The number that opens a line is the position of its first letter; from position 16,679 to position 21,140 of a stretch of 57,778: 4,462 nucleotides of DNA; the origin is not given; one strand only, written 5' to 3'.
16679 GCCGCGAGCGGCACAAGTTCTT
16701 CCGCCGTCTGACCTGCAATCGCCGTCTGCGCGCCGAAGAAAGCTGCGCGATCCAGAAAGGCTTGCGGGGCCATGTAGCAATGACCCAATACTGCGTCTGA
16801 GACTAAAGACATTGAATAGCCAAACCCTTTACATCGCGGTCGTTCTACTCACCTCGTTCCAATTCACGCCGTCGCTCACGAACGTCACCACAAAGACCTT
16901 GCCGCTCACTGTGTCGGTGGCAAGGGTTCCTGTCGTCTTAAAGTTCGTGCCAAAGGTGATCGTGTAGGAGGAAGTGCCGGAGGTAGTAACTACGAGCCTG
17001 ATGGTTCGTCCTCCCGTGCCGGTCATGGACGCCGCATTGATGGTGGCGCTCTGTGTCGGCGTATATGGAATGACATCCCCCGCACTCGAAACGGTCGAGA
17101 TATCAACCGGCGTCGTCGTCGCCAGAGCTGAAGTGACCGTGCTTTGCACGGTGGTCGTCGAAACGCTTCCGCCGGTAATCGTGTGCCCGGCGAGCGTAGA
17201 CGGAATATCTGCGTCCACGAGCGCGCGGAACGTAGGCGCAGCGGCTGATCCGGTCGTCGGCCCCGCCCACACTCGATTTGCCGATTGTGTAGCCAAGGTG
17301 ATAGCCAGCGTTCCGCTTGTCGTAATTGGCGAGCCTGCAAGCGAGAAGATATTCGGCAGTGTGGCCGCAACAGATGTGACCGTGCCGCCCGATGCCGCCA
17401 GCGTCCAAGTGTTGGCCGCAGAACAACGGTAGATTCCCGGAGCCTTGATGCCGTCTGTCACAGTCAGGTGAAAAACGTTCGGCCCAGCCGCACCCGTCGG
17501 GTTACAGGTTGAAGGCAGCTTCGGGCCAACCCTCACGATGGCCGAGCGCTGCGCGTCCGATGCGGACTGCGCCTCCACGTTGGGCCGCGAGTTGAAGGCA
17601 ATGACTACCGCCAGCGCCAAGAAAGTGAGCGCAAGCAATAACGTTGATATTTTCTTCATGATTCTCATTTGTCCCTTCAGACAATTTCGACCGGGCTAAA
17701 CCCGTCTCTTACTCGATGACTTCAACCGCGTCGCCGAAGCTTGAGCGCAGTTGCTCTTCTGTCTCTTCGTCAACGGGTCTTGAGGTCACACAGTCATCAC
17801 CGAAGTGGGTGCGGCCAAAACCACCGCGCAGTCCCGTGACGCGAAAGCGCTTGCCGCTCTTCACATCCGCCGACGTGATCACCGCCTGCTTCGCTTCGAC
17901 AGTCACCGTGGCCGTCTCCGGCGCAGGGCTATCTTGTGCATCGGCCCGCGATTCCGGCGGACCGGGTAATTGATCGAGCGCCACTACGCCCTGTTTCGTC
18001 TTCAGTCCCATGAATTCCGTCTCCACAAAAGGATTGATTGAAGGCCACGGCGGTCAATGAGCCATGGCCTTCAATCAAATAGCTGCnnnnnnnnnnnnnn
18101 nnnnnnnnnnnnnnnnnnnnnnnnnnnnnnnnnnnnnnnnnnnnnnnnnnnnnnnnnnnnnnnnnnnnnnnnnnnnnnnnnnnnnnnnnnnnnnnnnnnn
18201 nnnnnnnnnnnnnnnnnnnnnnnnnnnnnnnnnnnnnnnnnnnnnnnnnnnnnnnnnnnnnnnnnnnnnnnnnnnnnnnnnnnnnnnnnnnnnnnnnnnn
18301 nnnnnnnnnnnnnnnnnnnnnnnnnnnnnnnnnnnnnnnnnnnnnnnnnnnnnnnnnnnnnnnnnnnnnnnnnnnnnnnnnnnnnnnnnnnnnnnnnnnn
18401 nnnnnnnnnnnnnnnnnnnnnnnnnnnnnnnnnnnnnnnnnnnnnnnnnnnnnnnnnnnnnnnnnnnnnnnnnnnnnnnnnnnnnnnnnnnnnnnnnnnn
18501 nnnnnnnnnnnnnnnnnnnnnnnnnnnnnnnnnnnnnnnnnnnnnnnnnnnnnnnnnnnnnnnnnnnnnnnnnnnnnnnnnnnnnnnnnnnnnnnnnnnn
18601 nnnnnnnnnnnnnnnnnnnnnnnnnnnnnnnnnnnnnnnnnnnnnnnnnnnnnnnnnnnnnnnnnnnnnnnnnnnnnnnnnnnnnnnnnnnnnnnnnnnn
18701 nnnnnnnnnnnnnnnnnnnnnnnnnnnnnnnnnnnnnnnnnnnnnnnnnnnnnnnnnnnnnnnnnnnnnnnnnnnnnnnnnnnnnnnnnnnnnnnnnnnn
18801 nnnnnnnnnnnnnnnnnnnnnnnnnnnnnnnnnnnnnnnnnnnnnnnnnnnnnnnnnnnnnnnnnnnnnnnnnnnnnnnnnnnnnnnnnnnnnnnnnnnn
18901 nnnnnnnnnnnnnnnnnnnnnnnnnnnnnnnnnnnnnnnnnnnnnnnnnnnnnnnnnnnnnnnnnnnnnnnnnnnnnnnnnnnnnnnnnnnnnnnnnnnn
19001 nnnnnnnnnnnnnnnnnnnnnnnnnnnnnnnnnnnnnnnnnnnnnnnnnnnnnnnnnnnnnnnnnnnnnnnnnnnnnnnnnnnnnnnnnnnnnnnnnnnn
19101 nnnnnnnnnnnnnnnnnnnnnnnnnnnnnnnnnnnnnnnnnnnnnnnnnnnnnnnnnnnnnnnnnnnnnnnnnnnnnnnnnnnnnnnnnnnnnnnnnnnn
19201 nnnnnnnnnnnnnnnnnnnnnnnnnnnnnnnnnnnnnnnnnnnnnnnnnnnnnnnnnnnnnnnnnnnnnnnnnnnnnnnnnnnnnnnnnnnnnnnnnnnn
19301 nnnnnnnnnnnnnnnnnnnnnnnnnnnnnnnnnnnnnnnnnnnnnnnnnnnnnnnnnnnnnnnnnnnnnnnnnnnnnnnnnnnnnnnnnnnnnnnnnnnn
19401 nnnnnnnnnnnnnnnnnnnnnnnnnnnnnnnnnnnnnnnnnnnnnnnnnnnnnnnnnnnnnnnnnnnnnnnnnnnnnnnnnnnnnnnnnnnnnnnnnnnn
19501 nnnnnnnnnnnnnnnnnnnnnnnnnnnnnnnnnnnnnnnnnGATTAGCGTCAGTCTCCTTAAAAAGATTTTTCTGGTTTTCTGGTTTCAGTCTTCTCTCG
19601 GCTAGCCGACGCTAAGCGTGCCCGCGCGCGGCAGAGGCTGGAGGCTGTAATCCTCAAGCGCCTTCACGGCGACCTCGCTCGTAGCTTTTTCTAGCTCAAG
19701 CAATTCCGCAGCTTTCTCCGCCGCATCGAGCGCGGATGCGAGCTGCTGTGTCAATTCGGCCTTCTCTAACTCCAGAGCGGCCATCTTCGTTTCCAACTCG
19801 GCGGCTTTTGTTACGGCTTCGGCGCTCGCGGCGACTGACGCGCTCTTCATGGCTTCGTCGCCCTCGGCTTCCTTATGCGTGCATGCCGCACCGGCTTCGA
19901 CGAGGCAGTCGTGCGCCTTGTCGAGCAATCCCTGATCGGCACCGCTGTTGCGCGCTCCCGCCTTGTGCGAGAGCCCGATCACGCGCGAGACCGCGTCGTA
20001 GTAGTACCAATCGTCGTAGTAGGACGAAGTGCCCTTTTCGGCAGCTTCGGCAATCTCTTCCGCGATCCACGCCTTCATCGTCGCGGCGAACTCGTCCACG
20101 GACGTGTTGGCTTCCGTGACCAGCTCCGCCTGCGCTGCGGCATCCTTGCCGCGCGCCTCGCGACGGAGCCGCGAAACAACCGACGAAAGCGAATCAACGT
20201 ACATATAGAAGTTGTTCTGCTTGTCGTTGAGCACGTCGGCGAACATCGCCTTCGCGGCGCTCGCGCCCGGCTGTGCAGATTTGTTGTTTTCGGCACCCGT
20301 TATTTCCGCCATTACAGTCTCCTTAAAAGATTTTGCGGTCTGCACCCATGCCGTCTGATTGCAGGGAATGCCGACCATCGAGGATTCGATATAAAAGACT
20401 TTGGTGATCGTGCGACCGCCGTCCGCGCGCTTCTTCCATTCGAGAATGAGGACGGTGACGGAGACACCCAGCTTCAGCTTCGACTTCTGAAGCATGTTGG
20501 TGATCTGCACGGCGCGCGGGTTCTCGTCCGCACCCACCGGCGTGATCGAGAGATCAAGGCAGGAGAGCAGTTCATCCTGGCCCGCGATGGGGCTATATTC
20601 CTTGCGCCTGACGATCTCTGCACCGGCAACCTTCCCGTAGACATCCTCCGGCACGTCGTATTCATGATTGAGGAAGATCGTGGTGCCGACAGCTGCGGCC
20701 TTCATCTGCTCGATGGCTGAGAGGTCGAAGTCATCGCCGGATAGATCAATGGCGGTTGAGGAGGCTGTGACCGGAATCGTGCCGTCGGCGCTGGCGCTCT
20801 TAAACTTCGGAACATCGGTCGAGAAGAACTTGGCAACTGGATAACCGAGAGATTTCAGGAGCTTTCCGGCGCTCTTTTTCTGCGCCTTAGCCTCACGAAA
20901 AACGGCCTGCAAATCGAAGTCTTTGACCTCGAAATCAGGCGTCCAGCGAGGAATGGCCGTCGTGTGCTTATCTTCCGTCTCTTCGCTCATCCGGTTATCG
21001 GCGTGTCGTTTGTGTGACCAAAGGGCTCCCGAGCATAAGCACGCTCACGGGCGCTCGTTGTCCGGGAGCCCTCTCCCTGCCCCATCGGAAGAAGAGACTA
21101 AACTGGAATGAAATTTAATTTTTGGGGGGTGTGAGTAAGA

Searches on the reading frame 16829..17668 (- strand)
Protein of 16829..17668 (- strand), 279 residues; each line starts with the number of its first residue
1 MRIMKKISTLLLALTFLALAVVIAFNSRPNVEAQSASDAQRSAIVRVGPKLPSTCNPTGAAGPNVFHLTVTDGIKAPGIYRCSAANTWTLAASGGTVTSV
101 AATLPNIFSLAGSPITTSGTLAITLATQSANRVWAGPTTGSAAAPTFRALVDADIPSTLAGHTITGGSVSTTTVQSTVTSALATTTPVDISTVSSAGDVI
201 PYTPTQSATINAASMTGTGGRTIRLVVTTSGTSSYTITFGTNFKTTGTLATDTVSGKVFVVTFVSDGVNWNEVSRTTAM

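Call 7: search_protein_families(library=pfam, proteins=[window:16829-17668:-], max_evalue=0.001)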
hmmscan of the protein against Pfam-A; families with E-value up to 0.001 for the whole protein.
window:16829-17668:- (279 aa): 0 families

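Call 9: search_protein_families(library=phrogs, proteins=[window:16829-17668:-], max_evalue=0.001)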
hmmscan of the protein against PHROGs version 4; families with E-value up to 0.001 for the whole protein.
window:16829-17668:- (279 aa): 1 family
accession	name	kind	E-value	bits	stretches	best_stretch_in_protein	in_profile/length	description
phrog_9625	-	unknown function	3.4e-11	42.4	1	83-158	534-611/1586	-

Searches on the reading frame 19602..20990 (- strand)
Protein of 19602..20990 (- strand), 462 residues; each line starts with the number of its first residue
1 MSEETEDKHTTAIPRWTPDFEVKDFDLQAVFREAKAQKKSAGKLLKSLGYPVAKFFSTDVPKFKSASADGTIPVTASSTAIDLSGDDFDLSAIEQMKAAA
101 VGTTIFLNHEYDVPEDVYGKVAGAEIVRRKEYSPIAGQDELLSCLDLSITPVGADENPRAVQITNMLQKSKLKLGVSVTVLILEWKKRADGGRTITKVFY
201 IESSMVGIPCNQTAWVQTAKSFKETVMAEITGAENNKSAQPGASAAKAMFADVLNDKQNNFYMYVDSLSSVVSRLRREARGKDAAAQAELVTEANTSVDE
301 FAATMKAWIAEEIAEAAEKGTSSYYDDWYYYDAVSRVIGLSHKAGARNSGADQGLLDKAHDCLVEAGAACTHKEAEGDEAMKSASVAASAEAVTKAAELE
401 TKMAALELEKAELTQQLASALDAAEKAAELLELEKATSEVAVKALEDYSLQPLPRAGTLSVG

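Call 7: search_protein_families(library=pfam, proteins=[window:19602-20990:-], max_evalue=0.001)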
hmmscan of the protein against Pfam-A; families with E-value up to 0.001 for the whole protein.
window:19602-20990:- (462 aa): 0 families

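Call 9: search_protein_families(library=phrogs, proteins=[window:19602-20990:-], max_evalue=0.001)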
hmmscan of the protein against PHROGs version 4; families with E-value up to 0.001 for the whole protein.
window:19602-20990:- (462 aa): 1 family
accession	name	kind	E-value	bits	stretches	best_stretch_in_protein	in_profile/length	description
phrog_617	-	head and packaging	8.1e-06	26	1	169-432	109-328/626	major head protein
